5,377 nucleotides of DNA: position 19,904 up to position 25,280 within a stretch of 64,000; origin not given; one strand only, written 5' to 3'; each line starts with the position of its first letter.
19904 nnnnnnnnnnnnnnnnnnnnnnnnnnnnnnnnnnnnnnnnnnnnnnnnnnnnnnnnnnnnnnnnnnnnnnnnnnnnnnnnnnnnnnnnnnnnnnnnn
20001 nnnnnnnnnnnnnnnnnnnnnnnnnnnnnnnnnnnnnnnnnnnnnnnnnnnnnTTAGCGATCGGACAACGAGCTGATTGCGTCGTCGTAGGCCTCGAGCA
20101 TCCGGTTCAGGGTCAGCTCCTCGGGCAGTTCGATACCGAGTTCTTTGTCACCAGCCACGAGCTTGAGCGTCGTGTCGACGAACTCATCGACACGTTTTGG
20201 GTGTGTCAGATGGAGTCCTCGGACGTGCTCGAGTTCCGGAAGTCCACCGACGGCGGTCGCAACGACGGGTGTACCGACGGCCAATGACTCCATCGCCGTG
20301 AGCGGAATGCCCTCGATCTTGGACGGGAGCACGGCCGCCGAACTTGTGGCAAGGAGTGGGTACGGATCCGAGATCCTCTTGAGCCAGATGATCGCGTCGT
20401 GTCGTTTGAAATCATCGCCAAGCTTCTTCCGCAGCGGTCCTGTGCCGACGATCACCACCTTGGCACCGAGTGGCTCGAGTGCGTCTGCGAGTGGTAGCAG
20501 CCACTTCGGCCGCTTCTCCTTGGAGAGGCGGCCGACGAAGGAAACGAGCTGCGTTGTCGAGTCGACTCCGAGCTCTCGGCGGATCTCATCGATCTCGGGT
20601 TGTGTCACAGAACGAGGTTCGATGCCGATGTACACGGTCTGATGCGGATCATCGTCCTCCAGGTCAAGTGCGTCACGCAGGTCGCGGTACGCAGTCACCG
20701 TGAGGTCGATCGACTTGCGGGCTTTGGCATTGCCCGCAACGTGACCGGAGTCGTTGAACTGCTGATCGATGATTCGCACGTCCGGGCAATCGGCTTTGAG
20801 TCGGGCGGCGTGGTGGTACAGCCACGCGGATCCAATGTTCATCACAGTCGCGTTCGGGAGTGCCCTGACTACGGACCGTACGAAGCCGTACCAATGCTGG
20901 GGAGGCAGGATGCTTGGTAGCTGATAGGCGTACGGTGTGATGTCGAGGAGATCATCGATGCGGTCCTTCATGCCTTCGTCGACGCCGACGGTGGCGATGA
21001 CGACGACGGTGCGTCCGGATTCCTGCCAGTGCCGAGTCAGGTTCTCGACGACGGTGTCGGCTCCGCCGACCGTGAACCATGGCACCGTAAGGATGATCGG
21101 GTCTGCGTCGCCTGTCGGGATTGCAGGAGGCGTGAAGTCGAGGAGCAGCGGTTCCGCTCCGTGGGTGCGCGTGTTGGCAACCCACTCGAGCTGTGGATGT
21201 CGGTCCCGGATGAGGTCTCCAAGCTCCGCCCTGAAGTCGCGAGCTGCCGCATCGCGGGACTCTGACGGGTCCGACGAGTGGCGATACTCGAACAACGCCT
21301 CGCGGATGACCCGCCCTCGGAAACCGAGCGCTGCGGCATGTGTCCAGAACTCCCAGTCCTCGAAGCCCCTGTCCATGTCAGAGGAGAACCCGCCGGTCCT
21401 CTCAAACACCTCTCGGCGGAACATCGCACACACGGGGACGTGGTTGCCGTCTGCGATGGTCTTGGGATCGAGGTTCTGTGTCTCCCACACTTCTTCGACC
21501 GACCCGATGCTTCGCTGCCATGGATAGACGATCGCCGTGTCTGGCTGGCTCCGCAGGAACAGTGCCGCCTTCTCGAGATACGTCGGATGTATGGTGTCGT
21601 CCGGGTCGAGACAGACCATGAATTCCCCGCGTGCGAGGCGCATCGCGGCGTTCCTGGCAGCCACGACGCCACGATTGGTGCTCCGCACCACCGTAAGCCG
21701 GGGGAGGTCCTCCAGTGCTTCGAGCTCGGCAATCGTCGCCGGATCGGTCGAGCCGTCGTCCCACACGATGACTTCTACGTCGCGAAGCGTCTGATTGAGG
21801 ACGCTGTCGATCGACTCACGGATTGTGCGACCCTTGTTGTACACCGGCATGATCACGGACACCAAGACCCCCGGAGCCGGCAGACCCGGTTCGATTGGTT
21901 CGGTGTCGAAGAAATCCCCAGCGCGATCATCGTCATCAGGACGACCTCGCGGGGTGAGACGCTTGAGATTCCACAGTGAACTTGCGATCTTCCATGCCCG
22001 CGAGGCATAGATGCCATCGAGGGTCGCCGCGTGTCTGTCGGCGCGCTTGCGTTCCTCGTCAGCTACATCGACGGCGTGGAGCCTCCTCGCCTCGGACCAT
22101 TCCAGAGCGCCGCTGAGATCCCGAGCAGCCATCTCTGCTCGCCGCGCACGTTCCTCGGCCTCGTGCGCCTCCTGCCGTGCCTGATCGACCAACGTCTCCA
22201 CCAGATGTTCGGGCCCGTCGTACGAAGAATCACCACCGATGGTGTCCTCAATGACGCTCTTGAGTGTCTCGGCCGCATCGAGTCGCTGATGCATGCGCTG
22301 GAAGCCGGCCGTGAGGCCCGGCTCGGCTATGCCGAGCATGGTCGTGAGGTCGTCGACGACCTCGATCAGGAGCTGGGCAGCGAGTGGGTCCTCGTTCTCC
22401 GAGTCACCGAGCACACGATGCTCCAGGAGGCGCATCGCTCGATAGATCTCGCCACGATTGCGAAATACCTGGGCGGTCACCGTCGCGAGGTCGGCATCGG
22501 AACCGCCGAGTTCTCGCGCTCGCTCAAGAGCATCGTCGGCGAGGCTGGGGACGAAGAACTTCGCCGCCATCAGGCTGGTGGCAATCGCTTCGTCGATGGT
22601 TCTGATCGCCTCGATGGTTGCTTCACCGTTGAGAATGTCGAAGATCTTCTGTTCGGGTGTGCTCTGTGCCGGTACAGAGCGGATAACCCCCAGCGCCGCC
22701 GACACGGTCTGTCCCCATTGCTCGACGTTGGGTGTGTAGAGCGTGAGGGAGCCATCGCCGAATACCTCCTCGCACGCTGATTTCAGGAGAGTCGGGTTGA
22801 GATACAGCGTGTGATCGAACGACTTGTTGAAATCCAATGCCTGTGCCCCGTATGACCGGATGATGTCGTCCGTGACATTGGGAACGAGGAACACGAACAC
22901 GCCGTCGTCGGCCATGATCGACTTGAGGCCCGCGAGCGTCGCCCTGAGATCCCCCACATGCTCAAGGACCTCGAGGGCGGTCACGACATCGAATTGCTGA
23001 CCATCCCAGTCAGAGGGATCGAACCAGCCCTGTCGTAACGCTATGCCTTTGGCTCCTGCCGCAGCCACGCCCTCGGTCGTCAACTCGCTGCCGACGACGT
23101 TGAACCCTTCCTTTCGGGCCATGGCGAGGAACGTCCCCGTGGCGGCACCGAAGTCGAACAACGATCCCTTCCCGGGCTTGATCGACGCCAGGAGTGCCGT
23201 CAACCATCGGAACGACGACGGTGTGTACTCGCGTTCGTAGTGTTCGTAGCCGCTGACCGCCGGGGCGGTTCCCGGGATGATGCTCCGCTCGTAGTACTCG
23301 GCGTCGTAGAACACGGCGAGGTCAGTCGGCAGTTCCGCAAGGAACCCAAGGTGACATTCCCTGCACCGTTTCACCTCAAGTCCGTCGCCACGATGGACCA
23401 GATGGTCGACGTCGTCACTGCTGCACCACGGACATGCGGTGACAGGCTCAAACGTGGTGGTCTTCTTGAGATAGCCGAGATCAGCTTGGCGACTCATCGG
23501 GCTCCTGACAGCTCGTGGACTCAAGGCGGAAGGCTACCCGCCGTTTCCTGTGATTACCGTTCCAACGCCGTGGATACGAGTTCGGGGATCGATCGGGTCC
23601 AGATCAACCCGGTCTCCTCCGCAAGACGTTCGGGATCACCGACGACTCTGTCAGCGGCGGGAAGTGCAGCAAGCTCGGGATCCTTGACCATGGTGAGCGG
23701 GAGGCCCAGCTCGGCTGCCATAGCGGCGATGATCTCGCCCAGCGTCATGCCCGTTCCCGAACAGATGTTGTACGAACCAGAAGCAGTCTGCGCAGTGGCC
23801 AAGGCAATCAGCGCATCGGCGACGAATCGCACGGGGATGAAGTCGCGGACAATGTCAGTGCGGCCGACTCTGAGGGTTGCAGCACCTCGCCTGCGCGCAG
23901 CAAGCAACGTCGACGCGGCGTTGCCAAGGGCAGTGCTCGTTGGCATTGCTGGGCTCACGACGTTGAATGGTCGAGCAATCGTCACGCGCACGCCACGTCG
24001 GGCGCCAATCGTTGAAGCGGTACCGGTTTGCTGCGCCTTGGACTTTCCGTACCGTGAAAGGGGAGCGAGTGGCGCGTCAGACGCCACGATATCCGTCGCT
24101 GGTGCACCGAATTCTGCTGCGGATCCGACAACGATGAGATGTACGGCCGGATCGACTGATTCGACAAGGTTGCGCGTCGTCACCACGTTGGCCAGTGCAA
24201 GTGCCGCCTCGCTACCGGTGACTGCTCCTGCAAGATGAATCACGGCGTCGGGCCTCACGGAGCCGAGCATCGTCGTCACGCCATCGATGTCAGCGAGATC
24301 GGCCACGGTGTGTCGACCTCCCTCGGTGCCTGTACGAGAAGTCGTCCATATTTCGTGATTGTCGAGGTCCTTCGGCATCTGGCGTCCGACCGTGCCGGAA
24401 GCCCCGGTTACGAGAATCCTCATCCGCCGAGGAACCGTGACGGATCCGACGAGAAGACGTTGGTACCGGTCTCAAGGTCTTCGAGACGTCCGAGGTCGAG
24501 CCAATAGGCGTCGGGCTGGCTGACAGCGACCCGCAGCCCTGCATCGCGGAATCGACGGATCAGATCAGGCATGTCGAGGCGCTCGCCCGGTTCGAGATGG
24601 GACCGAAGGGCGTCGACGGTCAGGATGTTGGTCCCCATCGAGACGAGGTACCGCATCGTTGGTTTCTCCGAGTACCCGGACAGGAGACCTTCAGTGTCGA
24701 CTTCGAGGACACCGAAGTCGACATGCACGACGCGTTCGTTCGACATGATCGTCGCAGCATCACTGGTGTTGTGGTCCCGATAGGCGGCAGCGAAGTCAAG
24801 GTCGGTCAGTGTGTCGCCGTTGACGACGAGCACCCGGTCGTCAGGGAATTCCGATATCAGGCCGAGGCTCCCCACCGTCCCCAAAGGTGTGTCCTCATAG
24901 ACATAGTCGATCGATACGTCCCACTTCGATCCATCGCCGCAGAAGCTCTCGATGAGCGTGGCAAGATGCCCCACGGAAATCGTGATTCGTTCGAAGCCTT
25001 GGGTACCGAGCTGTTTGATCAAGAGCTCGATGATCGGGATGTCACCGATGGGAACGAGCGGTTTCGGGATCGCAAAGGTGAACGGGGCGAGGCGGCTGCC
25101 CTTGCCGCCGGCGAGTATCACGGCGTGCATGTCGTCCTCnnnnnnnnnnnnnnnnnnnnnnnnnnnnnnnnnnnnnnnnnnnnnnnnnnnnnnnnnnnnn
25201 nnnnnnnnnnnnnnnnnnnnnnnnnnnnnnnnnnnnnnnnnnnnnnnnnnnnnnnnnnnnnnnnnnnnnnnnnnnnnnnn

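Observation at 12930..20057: Fom1/Fom2/FomC-like hydroxyethylphosphonate module operonic with a TagF-like transferase: candidate phosphonate teichoic-acid analogue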

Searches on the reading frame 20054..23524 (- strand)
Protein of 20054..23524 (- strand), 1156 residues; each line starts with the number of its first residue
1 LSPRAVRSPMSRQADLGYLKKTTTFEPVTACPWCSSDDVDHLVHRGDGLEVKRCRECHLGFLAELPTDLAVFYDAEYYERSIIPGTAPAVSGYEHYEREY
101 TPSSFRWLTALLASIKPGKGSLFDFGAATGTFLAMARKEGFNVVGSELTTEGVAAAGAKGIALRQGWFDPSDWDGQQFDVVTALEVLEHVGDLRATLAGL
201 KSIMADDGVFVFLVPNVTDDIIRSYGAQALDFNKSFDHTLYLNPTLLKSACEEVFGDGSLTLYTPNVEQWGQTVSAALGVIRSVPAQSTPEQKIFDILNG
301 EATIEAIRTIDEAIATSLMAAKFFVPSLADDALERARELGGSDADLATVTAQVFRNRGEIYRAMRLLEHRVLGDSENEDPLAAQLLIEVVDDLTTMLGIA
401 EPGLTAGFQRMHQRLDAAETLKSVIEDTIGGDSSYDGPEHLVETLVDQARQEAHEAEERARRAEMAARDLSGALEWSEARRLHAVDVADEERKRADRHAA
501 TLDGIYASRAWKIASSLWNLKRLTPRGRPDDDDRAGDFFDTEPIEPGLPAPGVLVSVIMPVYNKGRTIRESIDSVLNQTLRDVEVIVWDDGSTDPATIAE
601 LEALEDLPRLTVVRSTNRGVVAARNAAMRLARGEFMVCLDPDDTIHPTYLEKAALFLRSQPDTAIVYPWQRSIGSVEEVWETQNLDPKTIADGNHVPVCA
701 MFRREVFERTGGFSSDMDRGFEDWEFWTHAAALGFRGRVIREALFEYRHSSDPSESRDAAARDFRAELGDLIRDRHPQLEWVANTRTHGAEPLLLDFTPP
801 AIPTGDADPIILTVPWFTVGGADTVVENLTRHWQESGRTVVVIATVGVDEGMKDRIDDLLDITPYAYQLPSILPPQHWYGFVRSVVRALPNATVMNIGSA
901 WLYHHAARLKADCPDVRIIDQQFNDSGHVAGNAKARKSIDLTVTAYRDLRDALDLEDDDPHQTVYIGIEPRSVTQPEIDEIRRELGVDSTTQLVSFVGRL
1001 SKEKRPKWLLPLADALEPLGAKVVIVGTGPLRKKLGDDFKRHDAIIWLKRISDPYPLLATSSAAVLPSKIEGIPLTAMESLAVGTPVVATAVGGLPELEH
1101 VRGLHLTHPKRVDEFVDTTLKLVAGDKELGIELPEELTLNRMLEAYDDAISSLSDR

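Call 4: search_protein_families(library=pfam, proteins=[window:20054-23524:-])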
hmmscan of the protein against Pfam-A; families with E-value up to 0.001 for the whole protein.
window:20054-23524:- (1156 aa): 12 families
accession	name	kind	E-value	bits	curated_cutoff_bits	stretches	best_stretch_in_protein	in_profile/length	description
PF00535.33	Glycos_transf_2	-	1e-30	107.3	23.3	1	556-709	1-166/168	Glycosyl transferase family 2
PF13692.12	Glyco_trans_1_4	-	1.3e-21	77.8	27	1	993-1123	3-140/142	Glycosyl transferases group 1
PF00534.26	Glycos_transf_1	-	4.2e-21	75.7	26.4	1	978-1126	2-159/172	Glycosyl transferases group 1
PF13489.12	Methyltransf_23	-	3.1e-18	66.5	27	1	106-253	11-156/164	Methyltransferase domain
PF10111.15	Glyco_tranf_2_2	-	1.7e-11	44.6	27.3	1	556-729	1-198/276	Glycosyltransferase like family 2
PF08242.18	Methyltransf_12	-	2.4e-09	38.3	30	1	124-210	2-98/98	Methyltransferase domain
PF13641.12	Glyco_tranf_2_3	-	3.5e-09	37.4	27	1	555-757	3-221/230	Glycosyltransferase like family 2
PF08241.18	Methyltransf_11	-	1.9e-07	32.1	21.2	1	124-212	2-95/95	Methyltransferase domain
PF13632.12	Glyco_trans_2_3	-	3e-06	27.6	27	1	637-752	3-128/198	Glycosyl transferase family group 2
PF13649.12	Methyltransf_25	-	0.00024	22.2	27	1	124-208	3-97/97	Methyltransferase domain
PF13847.12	Methyltransf_31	-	0.00042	20.5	27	1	122-221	7-118/145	Methyltransferase domain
PF20706.3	GT4-conflict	-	0.00065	19.2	26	1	1058-1098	279-319/385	Family 4 Glycosyltransferase in conflict systems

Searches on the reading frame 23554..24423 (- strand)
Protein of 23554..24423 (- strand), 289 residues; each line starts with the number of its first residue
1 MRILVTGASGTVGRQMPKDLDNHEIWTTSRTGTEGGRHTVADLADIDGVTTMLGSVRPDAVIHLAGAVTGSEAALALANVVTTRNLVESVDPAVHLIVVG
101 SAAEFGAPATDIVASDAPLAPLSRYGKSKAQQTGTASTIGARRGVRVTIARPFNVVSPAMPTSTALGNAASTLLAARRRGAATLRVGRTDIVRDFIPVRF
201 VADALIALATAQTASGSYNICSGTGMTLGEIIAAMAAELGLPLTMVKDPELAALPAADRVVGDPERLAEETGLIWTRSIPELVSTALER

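Call 8: search_protein_families(library=ncbifam, proteins=[window:23554-24423:-])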
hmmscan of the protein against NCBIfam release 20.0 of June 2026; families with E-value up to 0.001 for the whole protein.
window:23554-24423:- (289 aa): 16 families
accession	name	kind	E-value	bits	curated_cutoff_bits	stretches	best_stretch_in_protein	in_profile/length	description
TIGR01179.1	galE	equivalog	1.2e-15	57.2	262.3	1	38-276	51-310/332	UDP-glucose 4-epimerase GalE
TIGR02197.1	heptose_epim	equivalog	1.9e-11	43.7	274.6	1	3-240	1-261/316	ADP-glyceromanno-heptose 6-epimerase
TIGR04180.1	EDH_00030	hypoth_equivalog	3.5e-11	42.7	475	1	41-268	56-287/297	NAD-dependent 4,6-dehydratase LegB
TIGR01181.1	dTDP_gluc_dehyt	equivalog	1.2e-08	34.4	365.1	1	39-240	55-262/321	dTDP-glucose 4,6-dehydratase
TIGR01214.1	rmlD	equivalog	2.2e-08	33.6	224.05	1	2-131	1-130/285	dTDP-4-dehydrorhamnose reductase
NF043036.1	ErythonDh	equivalog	5.1e-08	32.5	325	1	36-218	54-243/321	D-erythronate dehydrogenase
NF005754.0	PRK07578.1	equivalog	5.1e-07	29.8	167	1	1-70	1-68/200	short chain dehydrogenase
TIGR01746.1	Thioester-redct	subfamily_domain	2.4e-06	27.1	213.35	1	59-245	90-286/371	thioester reductase domain-containing protein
TIGR01777.1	yfcH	hypoth_equivalog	6e-06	26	207.35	1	3-244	1-246/292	TIGR01777 family oxidoreductase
NF007956.0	PRK10675.1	subfamily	1.8e-05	24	394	0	40-249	56-290/338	UDP-glucose 4-epimerase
NF041015.1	UDPsulfquin_syn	equivalog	1.9e-05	23.8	575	1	39-115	71-158/384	UDP-sulfoquinovose synthase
NF008360.0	PRK11150.1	equivalog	2.1e-05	23.9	452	1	90-234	105-249/310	ADP-glyceromanno-heptose 6-epimerase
NF058621.1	DiazavRedAvaA7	equivalog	3e-05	23.8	400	1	1-119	1-132/304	3-diazoavenalumate denitrifying reductase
NF047922.1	GDPFucSynFcl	equivalog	3.8e-05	23.3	500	0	176-248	189-262/308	GDP-L-fucose synthase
NF005539.0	PRK07201.1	equivalog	4.5e-05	22.4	549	0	184-244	214-271/657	SDR family oxidoreductase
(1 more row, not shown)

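Call 9: search_protein_families(library=pfam, proteins=[window:23554-24423:-])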
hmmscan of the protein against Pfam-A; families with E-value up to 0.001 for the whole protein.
window:23554-24423:- (289 aa): 4 families
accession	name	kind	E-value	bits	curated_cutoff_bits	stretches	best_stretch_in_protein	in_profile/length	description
PF01370.27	Epimerase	-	1.2e-27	97.3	20.9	1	3-221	1-240/240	NAD dependent epimerase/dehydratase family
PF16363.11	GDP_Man_Dehyd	-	2.1e-20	73.9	27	1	40-247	58-274/332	GDP-mannose 4,6 dehydratase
PF04321.23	RmlD_sub_bind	-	7.1e-11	42.2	27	1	1-131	1-131/287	RmlD substrate binding domain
PF07993.18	NAD_binding_4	-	0.0001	22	20.1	0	122-204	174-257/258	Male sterility protein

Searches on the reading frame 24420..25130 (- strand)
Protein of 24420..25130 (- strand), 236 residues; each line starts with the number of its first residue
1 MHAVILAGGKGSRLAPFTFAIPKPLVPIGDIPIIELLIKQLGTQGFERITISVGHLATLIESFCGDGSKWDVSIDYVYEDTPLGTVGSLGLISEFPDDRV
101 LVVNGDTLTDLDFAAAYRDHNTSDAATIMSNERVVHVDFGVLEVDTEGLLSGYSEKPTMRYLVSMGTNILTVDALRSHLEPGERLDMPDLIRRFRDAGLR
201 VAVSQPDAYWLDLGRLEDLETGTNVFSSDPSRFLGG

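Call 8: search_protein_families(library=ncbifam, proteins=[window:24420-25130:-])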
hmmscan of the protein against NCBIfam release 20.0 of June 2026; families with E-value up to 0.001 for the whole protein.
window:24420-25130:- (236 aa): 30 families (the best 25 are shown)
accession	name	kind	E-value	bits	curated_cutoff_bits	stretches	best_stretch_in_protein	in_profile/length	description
NF052502.1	man1P_GTase_Rv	exception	5.7e-35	120.8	440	1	2-223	2-227/352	mannose-1-phosphate guanylyltransferase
TIGR03992.1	Arch_glmU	subfamily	4.3e-31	108.2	292.1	1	1-218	1-219/393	bifunctional sugar-1-phosphate nucleotidylyltransferase/acetyltransferase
NF045761.1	NAMPUrTaseMurU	equivalog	4.9e-31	108.3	250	1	1-221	1-222/226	N-acetylmuramate alpha-1-phosphate uridylyltransferase MurU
TIGR01208.1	rmlA_long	equivalog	8.4e-25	87.4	320.25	1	3-220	2-228/353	glucose-1-phosphate thymidylyltransferase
NF049965.1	GlMnHpPGnyltfHddC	equivalog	4.2e-21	75.6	300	1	1-219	1-214/221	D-glycero-D-manno-heptose 1-phosphate guanosyltransferase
NF041313.1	UDPGP_AglF_Halo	equivalog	2.9e-19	69.5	400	1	1-221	1-229/234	UTP--glucose-1-phosphate uridylyltransferase AglF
NF041173.1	Sug_nt_acttase_Thmprot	equivalog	3.9e-18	65.6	600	1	1-218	1-219/405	bifunctional sugar-1-phosphate nucleotidylyltransferase/acetyltransferase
TIGR01207.1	rmlA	equivalog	7.6e-18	64.6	360.65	1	3-223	2-233/286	glucose-1-phosphate thymidylyltransferase RfbA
TIGR02091.1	glgC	equivalog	3.3e-16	59.3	424.9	1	2-217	2-250/364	glucose-1-phosphate adenylyltransferase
NF012024.0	PRK15480.1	equivalog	5.8e-14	51.9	588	1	3-224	6-238/292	glucose-1-phosphate thymidylyltransferase RfbA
NF003670.0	PRK05293.1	equivalog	9.5e-14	51.1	470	1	2-218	6-250/382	glucose-1-phosphate adenylyltransferase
NF002023.0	PRK00844.1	subfamily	2.4e-13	49.7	458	2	86-180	107-213/408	glucose-1-phosphate adenylyltransferase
NF002772.0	PRK02862.1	equivalog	1e-11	44.3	537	1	91-168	110-190/429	glucose-1-phosphate adenylyltransferase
TIGR02623.1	G1P_cyt_trans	equivalog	1.7e-11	44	300.25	1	1-63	1-63/255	glucose-1-phosphate cytidylyltransferase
NF001947.0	PRK00725.1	subfamily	4e-11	42.3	470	2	86-180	119-225/426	glucose-1-phosphate adenylyltransferase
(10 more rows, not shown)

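Call 9: search_protein_families(library=pfam, proteins=[window:24420-25130:-])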
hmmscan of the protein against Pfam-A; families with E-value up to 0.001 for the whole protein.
window:24420-25130:- (236 aa): 2 families
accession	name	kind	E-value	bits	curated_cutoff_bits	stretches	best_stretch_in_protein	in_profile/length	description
PF00483.29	NTP_transferase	-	5.9e-34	118.2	21.2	1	3-222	2-238/245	Nucleotidyl transferase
PF12804.13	NTP_transf_3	-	6.4e-11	43.1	27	1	3-129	1-122/160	MobA-like NTP transferase domain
